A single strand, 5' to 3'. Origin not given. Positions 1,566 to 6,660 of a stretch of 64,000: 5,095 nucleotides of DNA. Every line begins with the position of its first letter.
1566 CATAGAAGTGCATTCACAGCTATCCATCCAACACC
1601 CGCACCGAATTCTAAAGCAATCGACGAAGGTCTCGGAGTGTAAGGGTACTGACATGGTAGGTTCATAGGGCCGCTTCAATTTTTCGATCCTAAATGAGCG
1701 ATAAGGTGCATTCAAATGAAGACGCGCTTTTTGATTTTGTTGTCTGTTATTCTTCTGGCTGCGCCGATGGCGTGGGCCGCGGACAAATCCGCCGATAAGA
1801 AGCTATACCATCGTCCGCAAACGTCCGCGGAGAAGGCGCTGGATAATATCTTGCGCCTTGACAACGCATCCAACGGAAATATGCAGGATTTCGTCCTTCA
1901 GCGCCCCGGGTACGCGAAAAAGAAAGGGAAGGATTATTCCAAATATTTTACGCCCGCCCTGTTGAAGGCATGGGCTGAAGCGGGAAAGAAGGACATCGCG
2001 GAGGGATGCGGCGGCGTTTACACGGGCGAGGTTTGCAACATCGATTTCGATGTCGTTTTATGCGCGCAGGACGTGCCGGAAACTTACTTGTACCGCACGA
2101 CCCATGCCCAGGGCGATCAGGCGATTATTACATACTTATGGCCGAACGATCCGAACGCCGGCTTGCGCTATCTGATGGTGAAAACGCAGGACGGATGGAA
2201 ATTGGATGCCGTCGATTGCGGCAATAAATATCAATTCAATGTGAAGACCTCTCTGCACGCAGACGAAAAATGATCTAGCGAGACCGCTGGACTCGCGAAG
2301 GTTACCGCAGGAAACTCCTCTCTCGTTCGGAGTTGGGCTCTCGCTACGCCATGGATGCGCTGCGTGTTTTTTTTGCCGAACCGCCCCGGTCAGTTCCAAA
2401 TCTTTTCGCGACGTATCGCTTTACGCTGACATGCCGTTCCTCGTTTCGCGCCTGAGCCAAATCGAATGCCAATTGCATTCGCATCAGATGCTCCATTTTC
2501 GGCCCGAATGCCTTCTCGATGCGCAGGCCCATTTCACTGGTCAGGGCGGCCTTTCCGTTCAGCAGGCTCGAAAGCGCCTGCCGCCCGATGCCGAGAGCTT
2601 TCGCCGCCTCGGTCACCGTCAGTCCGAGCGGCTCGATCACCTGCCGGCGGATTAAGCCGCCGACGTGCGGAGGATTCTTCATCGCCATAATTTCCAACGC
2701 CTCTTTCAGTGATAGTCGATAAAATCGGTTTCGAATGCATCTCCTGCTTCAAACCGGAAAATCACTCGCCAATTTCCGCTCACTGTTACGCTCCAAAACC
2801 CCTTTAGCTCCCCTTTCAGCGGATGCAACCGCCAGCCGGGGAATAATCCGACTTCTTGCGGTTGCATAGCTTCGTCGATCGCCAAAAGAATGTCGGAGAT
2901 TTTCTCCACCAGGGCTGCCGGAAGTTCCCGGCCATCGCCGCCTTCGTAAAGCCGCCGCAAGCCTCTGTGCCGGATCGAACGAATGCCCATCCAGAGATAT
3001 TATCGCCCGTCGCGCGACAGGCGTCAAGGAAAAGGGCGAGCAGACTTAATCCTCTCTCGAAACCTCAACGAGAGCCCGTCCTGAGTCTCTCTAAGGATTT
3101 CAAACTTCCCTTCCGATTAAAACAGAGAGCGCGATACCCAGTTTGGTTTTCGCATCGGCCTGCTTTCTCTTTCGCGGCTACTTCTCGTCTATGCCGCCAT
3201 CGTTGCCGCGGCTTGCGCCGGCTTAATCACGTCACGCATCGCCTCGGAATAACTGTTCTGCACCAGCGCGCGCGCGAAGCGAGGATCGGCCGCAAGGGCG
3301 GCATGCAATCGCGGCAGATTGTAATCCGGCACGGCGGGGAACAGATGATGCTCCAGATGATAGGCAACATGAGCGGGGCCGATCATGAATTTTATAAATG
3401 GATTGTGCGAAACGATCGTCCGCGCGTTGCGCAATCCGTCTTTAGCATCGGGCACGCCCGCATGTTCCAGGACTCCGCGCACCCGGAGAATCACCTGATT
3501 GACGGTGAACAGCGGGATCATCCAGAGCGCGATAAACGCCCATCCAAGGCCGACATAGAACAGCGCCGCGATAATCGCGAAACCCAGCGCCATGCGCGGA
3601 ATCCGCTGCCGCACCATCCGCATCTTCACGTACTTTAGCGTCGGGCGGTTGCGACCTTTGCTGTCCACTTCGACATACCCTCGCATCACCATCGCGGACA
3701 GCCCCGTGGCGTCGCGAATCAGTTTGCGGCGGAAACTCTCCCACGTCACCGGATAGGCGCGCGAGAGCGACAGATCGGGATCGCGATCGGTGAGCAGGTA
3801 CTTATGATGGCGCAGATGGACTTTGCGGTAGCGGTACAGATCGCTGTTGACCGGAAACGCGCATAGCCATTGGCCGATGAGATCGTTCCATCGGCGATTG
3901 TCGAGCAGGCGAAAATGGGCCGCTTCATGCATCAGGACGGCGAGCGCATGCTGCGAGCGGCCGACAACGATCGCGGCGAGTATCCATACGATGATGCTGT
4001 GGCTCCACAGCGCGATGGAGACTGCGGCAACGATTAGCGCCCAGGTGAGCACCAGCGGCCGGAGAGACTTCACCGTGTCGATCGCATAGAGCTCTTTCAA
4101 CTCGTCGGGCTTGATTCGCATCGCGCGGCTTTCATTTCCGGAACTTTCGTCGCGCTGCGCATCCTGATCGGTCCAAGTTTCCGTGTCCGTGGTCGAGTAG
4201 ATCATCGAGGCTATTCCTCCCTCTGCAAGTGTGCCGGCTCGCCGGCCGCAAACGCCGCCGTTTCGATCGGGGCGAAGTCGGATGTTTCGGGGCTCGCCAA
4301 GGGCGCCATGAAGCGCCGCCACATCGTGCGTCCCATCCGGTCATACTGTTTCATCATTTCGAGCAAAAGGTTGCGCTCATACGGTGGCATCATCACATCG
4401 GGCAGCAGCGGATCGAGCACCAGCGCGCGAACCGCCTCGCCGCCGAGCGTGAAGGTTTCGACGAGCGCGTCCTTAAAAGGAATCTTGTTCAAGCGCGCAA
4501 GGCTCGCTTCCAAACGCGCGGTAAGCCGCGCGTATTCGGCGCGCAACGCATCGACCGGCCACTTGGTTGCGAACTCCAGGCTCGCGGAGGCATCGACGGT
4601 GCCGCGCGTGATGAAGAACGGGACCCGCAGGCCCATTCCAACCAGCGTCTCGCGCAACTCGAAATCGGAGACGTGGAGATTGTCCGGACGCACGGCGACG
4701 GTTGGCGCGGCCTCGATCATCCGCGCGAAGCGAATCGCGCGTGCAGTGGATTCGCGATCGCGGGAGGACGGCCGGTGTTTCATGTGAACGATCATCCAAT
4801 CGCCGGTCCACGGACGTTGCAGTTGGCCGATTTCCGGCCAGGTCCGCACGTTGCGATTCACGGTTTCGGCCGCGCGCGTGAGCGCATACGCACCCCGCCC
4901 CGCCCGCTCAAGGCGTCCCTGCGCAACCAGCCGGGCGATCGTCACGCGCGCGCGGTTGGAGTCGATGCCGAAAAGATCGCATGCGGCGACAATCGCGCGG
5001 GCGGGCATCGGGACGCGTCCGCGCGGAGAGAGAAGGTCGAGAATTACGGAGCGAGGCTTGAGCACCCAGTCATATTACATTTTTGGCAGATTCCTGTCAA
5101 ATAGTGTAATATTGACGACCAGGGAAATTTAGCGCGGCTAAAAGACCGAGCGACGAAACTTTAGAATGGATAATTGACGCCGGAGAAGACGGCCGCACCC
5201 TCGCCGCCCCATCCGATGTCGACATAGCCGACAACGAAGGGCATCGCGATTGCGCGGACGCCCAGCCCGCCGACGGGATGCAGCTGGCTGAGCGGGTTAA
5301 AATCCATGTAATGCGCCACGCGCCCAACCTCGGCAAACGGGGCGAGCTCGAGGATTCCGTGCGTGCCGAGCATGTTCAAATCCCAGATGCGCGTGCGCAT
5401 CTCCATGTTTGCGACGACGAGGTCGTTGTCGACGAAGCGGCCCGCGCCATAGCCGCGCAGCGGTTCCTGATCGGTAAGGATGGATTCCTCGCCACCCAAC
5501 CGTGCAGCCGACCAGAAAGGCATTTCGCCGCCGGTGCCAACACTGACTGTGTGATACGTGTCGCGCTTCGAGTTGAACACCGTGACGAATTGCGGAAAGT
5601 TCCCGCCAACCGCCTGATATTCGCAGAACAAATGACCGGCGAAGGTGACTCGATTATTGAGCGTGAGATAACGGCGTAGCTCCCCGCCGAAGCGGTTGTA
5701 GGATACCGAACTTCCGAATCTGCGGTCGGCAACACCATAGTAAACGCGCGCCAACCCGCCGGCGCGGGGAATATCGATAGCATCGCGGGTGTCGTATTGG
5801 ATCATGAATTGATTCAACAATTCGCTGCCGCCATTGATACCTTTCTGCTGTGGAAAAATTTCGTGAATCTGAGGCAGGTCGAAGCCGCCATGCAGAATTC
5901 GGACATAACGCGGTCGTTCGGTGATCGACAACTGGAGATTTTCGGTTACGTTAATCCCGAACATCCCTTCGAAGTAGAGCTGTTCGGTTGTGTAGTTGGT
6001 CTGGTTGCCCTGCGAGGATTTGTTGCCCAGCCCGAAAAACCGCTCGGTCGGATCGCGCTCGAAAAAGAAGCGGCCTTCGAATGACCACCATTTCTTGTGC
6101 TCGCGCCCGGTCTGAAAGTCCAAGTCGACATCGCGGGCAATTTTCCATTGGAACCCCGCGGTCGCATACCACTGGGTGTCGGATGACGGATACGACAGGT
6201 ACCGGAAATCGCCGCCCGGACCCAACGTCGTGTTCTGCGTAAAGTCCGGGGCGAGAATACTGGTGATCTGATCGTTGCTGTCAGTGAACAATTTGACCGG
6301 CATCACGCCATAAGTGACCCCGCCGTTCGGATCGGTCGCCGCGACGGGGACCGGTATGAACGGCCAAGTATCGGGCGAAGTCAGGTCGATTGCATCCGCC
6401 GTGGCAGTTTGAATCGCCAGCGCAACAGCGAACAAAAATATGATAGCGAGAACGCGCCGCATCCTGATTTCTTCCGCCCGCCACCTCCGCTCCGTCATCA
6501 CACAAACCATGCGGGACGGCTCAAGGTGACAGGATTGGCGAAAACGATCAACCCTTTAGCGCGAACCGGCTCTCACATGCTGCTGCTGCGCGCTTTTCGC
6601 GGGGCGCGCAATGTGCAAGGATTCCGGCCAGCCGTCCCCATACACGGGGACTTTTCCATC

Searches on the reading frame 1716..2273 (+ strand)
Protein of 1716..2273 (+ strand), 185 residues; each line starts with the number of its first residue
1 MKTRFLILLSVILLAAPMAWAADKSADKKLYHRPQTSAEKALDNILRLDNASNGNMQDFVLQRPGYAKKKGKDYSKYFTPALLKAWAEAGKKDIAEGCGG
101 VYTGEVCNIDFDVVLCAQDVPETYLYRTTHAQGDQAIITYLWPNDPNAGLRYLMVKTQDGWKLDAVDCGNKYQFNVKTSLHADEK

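Call 80: find_encoding_contigs(protein=window:1716-2273:+, flank=10000, max_places=2)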
Protein window:1716-2273:+ (185 aa): 2 contigs read that carry it; 1 place shown.
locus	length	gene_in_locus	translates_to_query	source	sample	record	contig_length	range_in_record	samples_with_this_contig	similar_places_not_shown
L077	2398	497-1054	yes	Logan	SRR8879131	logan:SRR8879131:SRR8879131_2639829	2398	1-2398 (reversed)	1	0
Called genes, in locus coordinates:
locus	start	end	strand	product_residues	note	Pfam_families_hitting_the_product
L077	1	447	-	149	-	?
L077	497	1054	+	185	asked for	-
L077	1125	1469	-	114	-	PF01381:HTH_3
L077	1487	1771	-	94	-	PF05015:HigB-like_toxin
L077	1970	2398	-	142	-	?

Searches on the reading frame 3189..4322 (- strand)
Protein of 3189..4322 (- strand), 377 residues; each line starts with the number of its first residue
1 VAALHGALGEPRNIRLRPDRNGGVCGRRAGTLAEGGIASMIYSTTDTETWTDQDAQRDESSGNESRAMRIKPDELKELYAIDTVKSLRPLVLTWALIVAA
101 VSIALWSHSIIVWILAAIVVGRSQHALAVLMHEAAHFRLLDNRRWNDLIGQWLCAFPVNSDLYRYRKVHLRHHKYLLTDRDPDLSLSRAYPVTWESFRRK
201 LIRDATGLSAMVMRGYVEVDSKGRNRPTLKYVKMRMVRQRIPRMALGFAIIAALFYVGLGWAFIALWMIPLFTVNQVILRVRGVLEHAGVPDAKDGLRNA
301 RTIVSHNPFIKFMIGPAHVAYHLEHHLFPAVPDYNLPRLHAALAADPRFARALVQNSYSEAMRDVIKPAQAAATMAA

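Call 16: search_protein_families(library=pfam, proteins=[window:3189-4322:-], max_evalue=0.00001)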
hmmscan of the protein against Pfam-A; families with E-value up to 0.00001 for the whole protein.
window:3189-4322:- (377 aa): 1 family
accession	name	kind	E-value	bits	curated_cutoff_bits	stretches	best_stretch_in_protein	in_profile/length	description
PF00487.30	FA_desaturase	-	9.5e-43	147.2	29.7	1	111-349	4-244/253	Fatty acid desaturase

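Call 83: find_encoding_contigs(protein=window:3189-4322:-, flank=10000, max_places=4)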
Protein window:3189-4322:- (377 aa): no gene with exactly this product is on record in the collection.

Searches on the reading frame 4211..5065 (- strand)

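Call 16: search_protein_families(library=pfam, proteins=[window:4211-5065:-], max_evalue=0.00001)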
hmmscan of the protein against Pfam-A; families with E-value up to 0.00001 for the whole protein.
window:4211-5065:- (284 aa): 1 family
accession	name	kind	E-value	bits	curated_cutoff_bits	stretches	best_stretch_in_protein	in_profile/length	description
PF13338.12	AbiEi_4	-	2.9e-06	27.7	25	1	38-63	24-49/49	Transcriptional regulator, AbiEi antitoxin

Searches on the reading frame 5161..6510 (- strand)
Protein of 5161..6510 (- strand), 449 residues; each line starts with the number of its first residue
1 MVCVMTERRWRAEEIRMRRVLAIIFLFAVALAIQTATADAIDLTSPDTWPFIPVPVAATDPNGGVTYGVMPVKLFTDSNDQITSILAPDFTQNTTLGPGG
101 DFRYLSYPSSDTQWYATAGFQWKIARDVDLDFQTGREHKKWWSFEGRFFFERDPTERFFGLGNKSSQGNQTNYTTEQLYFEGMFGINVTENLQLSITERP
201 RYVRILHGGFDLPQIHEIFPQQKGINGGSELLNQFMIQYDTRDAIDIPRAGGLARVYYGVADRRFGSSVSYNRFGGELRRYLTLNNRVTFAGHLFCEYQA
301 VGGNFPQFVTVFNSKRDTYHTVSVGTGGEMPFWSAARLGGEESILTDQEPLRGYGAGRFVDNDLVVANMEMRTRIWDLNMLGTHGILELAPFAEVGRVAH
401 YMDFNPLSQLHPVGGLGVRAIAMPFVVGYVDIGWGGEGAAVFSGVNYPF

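Call 16: search_protein_families(library=pfam, proteins=[window:5161-6510:-], max_evalue=0.00001)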
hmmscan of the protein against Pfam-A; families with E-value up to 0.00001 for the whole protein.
window:5161-6510:- (449 aa): 1 family
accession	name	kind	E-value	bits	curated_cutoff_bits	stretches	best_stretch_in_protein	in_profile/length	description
PF01103.29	Omp85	-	8.9e-16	58.7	24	1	124-399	18-262/325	Omp85 superfamily domain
